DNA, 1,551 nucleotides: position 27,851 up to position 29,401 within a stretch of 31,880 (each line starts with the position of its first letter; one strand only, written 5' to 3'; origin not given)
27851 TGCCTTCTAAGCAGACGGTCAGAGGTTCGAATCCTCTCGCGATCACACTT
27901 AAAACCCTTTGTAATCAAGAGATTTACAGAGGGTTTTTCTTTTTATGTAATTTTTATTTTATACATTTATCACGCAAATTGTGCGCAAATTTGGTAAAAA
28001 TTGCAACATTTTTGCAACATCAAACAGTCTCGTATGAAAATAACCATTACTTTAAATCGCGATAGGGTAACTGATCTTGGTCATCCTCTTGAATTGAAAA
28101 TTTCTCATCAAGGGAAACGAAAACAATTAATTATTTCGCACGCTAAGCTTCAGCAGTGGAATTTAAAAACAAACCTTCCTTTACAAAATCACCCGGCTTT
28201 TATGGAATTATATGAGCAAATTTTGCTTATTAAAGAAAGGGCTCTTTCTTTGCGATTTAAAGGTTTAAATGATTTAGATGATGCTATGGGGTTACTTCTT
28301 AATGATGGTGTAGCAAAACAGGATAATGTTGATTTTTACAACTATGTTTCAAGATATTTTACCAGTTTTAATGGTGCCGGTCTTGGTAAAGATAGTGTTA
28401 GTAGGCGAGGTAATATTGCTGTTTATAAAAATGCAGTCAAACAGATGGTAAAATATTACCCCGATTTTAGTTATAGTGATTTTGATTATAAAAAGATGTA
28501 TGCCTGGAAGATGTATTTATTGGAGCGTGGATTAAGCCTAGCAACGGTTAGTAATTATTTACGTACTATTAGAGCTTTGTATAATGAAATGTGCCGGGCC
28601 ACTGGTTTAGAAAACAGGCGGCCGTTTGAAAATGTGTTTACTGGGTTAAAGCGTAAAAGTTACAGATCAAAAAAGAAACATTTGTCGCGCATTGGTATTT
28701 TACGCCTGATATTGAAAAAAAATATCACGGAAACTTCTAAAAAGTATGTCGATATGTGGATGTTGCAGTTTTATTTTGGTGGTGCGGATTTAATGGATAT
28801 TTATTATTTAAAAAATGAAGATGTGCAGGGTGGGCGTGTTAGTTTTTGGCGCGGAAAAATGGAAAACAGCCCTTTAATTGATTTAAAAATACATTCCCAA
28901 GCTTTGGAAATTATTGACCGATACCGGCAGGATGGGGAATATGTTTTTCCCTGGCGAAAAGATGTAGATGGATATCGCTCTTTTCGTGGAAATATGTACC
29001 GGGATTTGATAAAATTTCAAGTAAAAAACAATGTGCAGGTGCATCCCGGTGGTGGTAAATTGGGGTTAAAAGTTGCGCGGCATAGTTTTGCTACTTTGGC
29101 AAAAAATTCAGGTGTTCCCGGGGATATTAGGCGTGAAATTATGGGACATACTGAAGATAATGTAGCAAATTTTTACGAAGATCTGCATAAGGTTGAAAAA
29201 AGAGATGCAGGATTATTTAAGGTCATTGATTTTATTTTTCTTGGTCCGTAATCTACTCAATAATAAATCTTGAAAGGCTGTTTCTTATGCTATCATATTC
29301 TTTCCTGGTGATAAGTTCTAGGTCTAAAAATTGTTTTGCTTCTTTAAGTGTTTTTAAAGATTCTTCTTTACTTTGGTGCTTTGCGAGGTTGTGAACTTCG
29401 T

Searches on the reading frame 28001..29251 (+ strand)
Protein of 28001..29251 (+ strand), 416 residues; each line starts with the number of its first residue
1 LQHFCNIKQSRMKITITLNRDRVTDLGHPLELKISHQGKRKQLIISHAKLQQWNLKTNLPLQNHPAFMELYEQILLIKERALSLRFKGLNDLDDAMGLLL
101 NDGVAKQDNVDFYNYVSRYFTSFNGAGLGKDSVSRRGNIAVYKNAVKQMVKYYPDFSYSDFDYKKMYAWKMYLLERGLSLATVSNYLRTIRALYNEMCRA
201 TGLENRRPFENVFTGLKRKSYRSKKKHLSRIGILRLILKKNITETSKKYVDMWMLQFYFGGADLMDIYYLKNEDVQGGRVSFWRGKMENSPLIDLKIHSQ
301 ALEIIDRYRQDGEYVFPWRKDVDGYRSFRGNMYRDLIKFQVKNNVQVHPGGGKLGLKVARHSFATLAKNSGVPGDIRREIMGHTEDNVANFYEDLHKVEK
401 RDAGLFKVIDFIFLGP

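Call 76: search_protein_families(library=phrogs, proteins=[window:28001-29251:+], max_evalue=0.00001)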
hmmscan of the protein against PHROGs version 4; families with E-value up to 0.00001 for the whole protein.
window:28001-29251:+ (416 aa): 1 family
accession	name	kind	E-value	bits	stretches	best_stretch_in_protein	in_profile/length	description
phrog_1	-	integration and excision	1.1e-18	68.9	1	105-403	159-443/611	integrase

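Call 77: search_protein_families(library=ncbifam, proteins=[window:28001-29251:+], max_evalue=0.001)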
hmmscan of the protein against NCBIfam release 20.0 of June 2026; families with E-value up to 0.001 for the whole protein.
window:28001-29251:+ (416 aa): 3 families
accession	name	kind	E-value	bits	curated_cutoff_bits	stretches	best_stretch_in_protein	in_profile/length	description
TIGR02225.1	recomb_XerD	equivalog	1e-06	28.3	329.6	1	138-396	17-275/290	site-specific tyrosine recombinase XerD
TIGR02224.1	recomb_XerC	equivalog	2.1e-06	27.3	335.15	1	141-392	20-274/295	tyrosine recombinase XerC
NF040815.2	recomb_XerA_Arch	equivalog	9e-06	25.4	220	1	138-396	16-255/263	site-specific tyrosine recombinase/integron integrase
